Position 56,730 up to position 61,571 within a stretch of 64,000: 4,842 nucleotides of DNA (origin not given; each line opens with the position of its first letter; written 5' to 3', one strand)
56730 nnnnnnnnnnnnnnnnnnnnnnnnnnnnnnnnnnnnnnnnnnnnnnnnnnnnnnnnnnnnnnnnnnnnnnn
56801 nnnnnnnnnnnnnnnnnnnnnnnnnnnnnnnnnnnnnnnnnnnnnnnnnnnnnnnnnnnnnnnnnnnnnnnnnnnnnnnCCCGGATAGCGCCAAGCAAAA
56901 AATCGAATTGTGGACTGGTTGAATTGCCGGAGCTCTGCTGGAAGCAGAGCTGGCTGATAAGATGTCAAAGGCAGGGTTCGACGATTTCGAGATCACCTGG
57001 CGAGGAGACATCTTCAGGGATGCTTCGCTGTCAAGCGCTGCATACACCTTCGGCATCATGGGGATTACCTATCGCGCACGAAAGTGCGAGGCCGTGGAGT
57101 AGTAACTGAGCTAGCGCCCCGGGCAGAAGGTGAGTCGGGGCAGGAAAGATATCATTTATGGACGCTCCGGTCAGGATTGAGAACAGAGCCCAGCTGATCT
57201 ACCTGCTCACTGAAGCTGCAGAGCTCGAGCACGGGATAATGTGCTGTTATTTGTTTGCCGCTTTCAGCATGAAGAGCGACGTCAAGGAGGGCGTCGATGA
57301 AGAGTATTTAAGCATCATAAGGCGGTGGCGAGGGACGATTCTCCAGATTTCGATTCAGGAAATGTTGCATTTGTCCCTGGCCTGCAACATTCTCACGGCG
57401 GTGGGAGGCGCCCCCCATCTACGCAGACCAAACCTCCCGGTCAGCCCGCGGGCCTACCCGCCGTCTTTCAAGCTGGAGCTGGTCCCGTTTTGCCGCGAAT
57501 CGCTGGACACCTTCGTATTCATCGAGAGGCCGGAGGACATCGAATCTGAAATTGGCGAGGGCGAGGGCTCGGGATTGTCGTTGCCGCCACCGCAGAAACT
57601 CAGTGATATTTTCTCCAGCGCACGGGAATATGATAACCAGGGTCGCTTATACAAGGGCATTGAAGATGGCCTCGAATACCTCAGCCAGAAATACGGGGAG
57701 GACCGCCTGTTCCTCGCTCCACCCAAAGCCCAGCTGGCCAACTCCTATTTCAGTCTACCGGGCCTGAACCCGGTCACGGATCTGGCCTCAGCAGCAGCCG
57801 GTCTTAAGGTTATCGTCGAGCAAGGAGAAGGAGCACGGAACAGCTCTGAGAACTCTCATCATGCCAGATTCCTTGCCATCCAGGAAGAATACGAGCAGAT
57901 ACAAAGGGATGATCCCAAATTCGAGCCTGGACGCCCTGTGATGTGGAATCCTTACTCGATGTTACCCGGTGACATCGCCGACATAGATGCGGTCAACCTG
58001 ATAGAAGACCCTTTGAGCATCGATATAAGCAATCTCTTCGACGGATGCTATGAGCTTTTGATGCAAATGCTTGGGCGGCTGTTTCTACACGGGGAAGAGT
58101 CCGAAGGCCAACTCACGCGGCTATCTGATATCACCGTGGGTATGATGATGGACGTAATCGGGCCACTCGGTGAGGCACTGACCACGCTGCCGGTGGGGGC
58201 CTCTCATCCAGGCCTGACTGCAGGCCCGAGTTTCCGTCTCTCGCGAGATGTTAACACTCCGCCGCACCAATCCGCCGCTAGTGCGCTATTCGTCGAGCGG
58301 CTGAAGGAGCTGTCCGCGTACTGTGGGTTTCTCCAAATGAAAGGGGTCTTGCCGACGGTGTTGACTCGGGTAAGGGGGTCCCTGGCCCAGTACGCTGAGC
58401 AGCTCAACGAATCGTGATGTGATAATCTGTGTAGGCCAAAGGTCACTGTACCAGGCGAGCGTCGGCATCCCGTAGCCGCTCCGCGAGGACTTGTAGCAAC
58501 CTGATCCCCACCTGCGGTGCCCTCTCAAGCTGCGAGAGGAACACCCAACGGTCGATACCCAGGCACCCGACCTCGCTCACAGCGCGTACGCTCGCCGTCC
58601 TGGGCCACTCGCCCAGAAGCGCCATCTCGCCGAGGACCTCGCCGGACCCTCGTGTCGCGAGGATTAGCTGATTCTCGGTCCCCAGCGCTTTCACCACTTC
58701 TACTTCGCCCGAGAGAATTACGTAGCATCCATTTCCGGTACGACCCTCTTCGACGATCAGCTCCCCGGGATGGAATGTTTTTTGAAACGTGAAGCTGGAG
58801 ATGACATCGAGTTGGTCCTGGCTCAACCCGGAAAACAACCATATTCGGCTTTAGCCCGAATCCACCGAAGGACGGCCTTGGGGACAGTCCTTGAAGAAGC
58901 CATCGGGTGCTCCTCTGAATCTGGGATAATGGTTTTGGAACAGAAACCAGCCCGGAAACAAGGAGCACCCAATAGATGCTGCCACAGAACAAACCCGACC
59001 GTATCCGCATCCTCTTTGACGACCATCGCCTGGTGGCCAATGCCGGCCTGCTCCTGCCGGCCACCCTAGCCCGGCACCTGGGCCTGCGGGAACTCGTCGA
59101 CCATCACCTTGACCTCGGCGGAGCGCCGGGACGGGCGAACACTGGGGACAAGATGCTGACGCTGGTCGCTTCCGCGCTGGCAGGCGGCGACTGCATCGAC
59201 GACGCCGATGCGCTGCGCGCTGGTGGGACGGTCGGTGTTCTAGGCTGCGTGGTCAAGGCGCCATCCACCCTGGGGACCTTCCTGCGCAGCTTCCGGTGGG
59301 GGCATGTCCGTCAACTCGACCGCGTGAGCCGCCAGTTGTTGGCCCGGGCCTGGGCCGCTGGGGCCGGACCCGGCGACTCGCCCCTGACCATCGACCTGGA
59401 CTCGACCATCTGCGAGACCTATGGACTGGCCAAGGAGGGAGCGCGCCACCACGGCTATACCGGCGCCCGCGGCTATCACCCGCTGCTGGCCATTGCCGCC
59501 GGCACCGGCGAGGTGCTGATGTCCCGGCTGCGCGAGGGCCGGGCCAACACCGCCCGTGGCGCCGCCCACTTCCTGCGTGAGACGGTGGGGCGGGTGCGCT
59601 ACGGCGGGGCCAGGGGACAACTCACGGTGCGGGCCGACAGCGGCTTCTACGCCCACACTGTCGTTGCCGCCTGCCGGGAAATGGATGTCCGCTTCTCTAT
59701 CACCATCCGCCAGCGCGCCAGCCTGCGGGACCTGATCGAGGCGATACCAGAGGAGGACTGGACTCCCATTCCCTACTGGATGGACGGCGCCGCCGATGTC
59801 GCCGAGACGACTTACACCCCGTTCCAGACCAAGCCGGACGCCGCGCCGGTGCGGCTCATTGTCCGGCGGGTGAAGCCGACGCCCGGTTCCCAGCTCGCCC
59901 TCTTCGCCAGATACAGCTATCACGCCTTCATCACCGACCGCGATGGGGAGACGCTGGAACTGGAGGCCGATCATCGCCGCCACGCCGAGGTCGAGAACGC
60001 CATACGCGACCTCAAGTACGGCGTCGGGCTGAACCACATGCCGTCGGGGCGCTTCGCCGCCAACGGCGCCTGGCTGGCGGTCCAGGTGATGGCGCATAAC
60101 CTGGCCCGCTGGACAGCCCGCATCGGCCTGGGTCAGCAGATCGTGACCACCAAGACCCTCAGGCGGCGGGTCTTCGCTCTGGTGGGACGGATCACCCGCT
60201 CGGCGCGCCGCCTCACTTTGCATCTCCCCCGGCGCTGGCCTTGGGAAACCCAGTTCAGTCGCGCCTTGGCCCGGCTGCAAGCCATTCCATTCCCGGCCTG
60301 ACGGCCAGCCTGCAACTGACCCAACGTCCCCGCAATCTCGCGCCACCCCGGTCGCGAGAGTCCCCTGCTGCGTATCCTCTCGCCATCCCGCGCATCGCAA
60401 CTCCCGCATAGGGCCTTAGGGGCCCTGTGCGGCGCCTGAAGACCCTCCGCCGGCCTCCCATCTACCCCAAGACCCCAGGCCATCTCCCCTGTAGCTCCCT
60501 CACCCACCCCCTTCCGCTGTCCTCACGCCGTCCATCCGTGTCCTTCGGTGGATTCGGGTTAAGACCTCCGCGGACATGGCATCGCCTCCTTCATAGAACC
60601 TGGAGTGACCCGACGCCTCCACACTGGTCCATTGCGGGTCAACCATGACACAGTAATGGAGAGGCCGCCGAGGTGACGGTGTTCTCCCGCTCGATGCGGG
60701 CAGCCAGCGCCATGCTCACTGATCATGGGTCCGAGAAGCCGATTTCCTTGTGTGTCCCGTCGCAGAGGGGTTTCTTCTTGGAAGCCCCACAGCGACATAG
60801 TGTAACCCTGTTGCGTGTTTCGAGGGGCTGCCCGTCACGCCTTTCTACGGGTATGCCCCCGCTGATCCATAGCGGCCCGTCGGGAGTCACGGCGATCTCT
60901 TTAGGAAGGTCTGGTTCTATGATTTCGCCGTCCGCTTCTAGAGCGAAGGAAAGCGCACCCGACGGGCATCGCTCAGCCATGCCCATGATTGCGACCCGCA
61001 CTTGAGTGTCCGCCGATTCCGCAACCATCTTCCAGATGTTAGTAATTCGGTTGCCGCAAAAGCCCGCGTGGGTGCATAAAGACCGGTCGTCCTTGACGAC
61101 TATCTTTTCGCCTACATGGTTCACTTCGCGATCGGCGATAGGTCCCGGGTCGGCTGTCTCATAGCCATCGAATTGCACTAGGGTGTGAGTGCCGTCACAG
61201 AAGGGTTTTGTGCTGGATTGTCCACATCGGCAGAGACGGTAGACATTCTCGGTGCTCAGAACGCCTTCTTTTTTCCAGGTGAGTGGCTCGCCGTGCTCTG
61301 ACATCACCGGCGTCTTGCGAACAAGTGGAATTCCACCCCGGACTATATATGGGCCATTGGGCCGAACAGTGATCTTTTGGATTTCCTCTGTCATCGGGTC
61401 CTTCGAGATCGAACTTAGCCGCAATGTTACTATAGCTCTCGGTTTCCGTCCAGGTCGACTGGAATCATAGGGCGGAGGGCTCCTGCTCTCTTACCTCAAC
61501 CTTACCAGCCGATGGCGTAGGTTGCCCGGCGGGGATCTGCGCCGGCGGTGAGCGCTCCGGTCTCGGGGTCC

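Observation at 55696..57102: In-frame TGA at a conserved As-binding Cys position plus a SECIS-like hairpin: candidate selenoprotein (DUF2652 fused to an ArsM/AS3MT-like methyltransferase)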

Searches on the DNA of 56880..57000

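Call 70: search_rna_families(source=window, start=56880, end=57000, threshold=evalue, max_evalue=10, show_alignments=2)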
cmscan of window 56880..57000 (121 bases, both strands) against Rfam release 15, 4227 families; matches with E-value up to 10: 2.
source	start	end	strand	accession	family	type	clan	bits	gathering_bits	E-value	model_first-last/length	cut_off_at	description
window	56931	56952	-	RF03867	mir-4081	Gene; miRNA;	-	15.9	70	1.3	1-51/51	no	mir-4081 microRNA precursor family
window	56906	56976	-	RF02292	TtnuCD16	Gene; snRNA; snoRNA; CD-box;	-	9.4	75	10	1-58/58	no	Tetrahymena snoRNA TtnuCD16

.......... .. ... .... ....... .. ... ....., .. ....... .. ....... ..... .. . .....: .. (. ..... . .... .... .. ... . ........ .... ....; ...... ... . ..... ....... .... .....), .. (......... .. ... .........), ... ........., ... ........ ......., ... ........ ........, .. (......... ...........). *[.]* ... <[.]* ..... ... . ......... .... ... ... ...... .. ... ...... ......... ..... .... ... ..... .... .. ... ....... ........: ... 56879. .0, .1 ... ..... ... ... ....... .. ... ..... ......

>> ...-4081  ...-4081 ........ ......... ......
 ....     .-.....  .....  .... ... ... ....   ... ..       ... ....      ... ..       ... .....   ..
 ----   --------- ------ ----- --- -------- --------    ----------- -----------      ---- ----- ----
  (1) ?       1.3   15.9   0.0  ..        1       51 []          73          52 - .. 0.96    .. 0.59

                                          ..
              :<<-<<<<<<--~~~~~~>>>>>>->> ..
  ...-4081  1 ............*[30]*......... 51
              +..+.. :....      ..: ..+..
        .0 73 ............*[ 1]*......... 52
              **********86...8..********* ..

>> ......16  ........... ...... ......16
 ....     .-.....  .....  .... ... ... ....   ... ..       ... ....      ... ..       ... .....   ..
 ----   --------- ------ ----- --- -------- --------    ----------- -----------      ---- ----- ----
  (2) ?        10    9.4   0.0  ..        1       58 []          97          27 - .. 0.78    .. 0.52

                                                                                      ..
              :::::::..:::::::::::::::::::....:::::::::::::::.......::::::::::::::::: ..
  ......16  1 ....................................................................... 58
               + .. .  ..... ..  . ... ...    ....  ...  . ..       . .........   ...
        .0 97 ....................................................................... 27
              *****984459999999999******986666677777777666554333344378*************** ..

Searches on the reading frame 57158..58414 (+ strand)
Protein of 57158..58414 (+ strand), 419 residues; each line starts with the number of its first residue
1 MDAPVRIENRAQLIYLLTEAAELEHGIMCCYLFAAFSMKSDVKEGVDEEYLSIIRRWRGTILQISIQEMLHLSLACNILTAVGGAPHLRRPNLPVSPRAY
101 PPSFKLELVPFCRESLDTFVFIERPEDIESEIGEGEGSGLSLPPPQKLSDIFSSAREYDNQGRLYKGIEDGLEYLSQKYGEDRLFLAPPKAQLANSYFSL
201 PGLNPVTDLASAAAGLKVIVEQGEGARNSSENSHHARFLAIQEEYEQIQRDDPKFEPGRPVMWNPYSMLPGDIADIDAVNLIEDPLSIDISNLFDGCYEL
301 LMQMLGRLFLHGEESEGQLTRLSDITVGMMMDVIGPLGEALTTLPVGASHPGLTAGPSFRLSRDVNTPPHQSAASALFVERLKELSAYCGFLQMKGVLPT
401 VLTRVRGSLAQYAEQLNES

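Call 30: search_protein_families(library=pfam, proteins=[window:57158-58414:+], max_evalue=0.01)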
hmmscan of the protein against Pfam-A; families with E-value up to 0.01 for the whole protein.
window:57158-58414:+ (419 aa): 1 family
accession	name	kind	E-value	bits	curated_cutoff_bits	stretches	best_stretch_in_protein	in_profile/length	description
PF12902.13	Ferritin-like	-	2.7e-41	142.3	22.3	1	17-242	1-220/221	Ferritin-like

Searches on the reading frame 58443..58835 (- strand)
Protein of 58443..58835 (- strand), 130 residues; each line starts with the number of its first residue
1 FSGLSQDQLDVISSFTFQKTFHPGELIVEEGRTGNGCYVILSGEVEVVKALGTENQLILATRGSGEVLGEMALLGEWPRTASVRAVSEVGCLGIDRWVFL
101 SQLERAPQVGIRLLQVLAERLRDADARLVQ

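Call 63: search_protein_families(library=pfam, proteins=[window:58443-58835:-], max_evalue=0.001)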
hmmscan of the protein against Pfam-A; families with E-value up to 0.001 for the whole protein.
window:58443-58835:- (130 aa): 1 family
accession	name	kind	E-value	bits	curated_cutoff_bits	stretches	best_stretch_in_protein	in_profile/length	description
PF00027.35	cNMP_binding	-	8e-20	71.1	27.5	1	19-105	2-88/89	Cyclic nucleotide-binding domain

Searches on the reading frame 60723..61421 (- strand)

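Call 63: search_protein_families(library=pfam, proteins=[window:60723-61421:-], max_evalue=0.001)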
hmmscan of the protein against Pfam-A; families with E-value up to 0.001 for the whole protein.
window:60723-61421:- (232 aa): 2 families
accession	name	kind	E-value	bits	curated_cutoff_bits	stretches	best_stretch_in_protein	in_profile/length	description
PF09360.15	zf-CDGSH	-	5.9e-36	122.9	29.5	2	181-225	1-48/48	Iron-binding zinc finger CDGSH type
PF06902.16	Fer4_19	-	1.5e-10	41.4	24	1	104-160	3-62/64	Divergent 4Fe-4S mono-cluster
